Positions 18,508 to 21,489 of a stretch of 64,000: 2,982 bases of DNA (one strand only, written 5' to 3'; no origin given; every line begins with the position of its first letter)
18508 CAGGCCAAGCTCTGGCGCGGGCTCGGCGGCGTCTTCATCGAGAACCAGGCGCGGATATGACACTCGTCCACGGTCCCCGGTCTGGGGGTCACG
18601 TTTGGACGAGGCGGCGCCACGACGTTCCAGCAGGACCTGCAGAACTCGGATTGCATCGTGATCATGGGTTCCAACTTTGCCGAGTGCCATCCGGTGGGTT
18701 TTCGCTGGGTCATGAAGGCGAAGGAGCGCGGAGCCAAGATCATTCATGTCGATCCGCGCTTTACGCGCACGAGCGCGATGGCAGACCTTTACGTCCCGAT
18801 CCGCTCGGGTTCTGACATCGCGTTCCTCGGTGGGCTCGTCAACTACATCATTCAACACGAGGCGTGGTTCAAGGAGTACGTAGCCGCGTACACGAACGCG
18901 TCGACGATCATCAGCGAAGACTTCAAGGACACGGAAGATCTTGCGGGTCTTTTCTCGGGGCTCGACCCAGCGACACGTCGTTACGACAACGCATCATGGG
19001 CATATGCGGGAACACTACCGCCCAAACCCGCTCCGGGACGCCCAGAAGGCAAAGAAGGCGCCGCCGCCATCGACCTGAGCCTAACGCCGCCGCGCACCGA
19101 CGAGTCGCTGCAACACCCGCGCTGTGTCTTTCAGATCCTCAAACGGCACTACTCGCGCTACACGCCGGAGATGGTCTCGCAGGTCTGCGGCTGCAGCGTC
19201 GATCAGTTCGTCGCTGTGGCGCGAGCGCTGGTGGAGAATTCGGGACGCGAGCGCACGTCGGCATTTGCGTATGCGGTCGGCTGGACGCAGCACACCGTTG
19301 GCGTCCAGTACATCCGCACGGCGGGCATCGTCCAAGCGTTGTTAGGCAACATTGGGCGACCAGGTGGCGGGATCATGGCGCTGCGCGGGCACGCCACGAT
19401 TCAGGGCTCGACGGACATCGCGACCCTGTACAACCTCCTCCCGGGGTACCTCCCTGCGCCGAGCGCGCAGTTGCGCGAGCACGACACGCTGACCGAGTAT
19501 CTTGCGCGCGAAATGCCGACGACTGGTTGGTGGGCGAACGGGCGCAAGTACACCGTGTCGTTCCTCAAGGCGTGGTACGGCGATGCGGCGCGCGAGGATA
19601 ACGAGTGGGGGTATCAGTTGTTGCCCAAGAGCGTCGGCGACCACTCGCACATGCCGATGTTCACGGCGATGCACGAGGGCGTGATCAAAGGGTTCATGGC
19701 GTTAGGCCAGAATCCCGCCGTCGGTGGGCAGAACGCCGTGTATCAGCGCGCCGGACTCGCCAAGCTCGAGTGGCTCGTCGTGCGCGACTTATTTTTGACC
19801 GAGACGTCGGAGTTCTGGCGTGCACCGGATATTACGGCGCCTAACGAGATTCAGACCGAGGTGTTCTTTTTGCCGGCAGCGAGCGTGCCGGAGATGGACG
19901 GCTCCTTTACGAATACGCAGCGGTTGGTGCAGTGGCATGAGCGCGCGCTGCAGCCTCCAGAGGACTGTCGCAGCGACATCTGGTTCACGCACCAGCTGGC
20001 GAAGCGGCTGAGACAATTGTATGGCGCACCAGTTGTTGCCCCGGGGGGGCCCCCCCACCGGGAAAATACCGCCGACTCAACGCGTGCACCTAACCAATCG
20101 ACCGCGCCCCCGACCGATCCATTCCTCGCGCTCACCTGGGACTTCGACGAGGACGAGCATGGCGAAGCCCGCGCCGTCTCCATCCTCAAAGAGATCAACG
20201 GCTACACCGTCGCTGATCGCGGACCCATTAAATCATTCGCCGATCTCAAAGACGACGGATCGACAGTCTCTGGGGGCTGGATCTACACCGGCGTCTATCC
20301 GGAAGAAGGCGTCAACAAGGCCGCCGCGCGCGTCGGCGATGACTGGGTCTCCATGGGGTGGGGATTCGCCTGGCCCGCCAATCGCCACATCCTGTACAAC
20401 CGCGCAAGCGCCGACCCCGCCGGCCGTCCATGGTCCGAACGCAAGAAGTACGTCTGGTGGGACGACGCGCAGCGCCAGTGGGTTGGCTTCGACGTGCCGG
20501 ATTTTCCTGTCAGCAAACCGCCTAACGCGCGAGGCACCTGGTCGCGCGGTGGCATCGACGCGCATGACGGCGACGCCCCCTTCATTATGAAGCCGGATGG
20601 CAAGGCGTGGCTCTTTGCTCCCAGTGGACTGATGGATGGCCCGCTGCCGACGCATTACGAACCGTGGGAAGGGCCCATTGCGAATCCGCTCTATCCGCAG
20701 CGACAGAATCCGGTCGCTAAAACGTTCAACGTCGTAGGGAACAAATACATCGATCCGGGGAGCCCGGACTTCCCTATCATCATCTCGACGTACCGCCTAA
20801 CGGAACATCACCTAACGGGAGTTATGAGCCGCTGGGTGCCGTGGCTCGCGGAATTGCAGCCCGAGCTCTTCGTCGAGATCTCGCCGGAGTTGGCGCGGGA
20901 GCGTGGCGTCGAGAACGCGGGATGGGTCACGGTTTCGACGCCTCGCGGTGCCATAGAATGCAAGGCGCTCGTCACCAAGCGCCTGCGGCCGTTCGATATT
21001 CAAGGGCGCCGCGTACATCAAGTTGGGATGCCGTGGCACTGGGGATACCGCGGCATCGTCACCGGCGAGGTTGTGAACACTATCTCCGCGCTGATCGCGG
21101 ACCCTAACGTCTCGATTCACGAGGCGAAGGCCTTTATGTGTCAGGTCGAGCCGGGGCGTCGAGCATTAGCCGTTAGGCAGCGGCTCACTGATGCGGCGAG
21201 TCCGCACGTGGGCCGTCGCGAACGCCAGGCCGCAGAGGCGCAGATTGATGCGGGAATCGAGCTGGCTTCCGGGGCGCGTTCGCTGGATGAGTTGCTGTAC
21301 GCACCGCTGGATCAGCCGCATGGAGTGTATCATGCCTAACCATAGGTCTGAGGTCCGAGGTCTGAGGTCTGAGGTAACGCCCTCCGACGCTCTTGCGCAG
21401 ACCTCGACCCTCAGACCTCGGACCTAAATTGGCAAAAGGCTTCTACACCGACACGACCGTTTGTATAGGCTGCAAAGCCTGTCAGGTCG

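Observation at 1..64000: Hyper-abundant non-palindromic word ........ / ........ saturating genes and spacers (DUS/USS-like or HIP-like)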

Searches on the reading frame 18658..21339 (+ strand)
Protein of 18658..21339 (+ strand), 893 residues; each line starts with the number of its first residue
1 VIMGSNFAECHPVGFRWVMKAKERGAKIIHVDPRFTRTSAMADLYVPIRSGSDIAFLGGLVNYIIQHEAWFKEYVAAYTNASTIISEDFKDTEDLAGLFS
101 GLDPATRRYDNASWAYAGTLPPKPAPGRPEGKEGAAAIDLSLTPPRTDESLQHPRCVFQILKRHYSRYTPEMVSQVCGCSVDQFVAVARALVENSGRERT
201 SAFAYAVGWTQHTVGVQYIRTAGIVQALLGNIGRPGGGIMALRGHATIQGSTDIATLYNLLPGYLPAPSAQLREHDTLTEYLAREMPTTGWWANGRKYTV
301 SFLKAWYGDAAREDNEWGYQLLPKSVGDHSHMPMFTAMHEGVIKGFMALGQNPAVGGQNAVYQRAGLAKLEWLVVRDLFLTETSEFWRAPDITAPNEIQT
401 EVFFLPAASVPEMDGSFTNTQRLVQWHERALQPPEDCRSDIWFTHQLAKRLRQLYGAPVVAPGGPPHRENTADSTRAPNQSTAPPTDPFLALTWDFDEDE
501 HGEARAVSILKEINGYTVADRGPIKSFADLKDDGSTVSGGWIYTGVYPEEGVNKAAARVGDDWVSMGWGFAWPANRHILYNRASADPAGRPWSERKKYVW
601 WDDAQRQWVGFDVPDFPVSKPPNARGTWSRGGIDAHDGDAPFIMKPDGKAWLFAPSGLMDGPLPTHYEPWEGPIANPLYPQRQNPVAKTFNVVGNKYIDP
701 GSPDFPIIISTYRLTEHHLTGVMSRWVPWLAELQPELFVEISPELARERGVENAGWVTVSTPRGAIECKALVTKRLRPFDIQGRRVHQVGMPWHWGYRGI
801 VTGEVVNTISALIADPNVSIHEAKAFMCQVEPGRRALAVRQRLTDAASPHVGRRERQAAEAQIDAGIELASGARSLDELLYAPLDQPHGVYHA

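Call 7: search_protein_families(library=ncbifam, proteins=[window:18658-21339:+])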
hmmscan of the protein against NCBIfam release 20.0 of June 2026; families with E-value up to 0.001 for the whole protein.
window:18658-21339:+ (893 aa): 23 families
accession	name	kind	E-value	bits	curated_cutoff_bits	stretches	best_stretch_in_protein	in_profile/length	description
NF041513.1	formate_DH_Act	exception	0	1186.4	1400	1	1-837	217-1053/1067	formate dehydrogenase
TIGR01553.1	formate-DH-alph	equivalog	3.3e-246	819.6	814.2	1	1-831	226-1008/1009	formate dehydrogenase-N subunit alpha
TIGR01591.1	Fdh-alpha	equivalog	1.4e-70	238.3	666.25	4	158-269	241-348/672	formate dehydrogenase subunit alpha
NF047855.1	AssmNtatRedNasC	equivalog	2.1e-45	155.2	1100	3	2-88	186-272/708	assimilatory nitrate reductase catalytic subunit NasC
NF010055.0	PRK13532.1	equivalog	3.5e-25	88.4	904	2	2-262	212-430/830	nitrate reductase catalytic subunit NapA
TIGR01701.1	Fdhalpha-like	subfamily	6.6e-24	84.1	582.15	1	2-255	204-402/744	FdhF/YdeP family oxidoreductase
TIGR01706.1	NAPA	equivalog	4.7e-22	78.1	930.55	2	2-262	212-430/830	periplasmic nitrate reductase subunit alpha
TIGR03479.1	DMSO_red_II_alp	subfamily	1.5e-21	76.2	984.75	1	1-452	229-644/913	molybdopterin-dependent oxidoreductase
NF041323.1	Nitr_red_NasA_Halo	equivalog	3.1e-17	62.4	1000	2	2-95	158-252/673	assimilatory nitrate reductase NasA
TIGR02166.1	dmsA_ynfE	subfamily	3.9e-17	61.6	777.7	2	5-79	220-299/794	DMSO/selenate family reductase complex A subunit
NF012032.0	PRK15488.1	equivalog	1.4e-16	59.6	694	1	16-90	217-292/759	thiosulfate reductase PhsA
NF042978.1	EthbenzDh_ebdA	equivalog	9.3e-15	53.4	2000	1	3-241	253-481/977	ethylbenzene dehydrogenase subunit alpha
NF007406.0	PRK09939.1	equivalog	1.1e-09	37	1473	1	148-253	312-413/759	acid resistance putative oxidoreductase YdeP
TIGR02693.1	arsenite_ox_L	equivalog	1.6e-09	36.4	359.05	0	402-457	524-579/806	arsenate reductase (azurin) large subunit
TIGR00509.1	bisC_fam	subfamily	2e-09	36.3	1017.55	1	17-81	196-261/772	molybdopterin guanine dinucleotide-containing S/N-oxide reductase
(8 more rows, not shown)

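Call 8: find_related_loci(query=window:18658-21339:+, collection=genome_contigs, flank=10000)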
Query window:18658-21339:+ (893 aa) in genome_contigs; peptide patterns used: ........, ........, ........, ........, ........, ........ (x = any residue, [..] = any of these).
310 stretches matched a pattern; 294 encode a relative of the query (tblastn E <= 1e-3); the best 80 are kept; 80 distinct loci.
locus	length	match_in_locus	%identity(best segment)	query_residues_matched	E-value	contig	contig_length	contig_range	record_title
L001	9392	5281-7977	86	1-893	0e+0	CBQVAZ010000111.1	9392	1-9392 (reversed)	MAG TPA_asm: uncultured Gemmatimonadaceae bacterium isolate SRR11839388_concoct_108 genome assembly, contig: ERZ27397410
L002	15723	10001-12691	87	1-892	0e+0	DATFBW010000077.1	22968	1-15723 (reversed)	MAG TPA_asm: Gemmatimonadaceae bacterium isolate SMAG_U8538 k141_1149806, whole genome shotgun sequence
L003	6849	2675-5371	86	1-893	0e+0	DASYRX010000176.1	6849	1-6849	MAG TPA_asm: Gemmatimonadaceae bacterium isolate SMAG_U4522 k141_4044203, whole genome shotgun sequence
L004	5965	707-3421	86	1-893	0e+0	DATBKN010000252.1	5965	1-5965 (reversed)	MAG TPA_asm: Gemmatimonadaceae bacterium isolate SMAG_U3947 k141_3319073, whole genome shotgun sequence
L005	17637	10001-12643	72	1-893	0e+0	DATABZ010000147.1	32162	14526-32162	MAG TPA_asm: Gemmatimonadales bacterium isolate SMAG_U6711 k141_2188838, whole genome shotgun sequence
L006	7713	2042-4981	70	1-892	0e+0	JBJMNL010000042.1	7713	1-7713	MAG: Gemmatimonadaceae bacterium isolate H3_18_all_fractions_metab_8_73_36 k255_755511, whole genome shotgun sequence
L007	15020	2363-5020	73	1-892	0e+0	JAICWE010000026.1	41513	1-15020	MAG: Gemmatimonadales bacterium isolate LS_FP_2_bin.27 k141_4601240_length_41513_cov_16.0000, whole genome shotgun seque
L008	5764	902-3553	71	1-892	0e+0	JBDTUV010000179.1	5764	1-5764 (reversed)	MAG: Gemmatimonadales bacterium isolate cluster3_bin.52 NODE_76096_length_5764_cov_6.521282, whole genome shotgun sequen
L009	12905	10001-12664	71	1-892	0e+0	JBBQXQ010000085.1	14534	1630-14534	MAG: Gemmatimonadales bacterium isolate Co_metawrap_2123 Cmw_2123_k141_28637555_length_14534_cov_10.0000, whole genome s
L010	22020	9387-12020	71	1-892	0e+0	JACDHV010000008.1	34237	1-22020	MAG: Gemmatimonadales bacterium isolate MGR_bin447 SD2911_NODE_178_length_34237_cov_1.456523, whole genome shotgun seque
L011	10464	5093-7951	69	1-892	0e+0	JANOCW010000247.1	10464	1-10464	MAG: Gemmatimonadaceae bacterium isolate VAR_17_metabat_270 VAR_17_k141_2403102, whole genome shotgun sequence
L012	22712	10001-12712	70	1-892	0e+0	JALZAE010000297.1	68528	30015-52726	MAG: Gemmatimonadota bacterium isolate KAP bin83 SD1490-92_k127_173054, whole genome shotgun sequence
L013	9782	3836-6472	69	1-892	0e+0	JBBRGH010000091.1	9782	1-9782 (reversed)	MAG: Gemmatimonadales bacterium isolate Co_metawrap_2612 Cmw_2612_k141_12848930_length_9782_cov_7.0000, whole genome sho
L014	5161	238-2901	69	1-892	0e+0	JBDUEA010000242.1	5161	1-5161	MAG: Gemmatimonadota bacterium isolate cluster4_bin.84 NODE_64416_length_5161_cov_12.906776, whole genome shotgun sequen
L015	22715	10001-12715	69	1-891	0e+0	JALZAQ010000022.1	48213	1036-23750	MAG: Gemmatimonadota bacterium isolate KAP bin95 SD1490_NODE_102_length_48213_cov_1.677744, whole genome shotgun sequenc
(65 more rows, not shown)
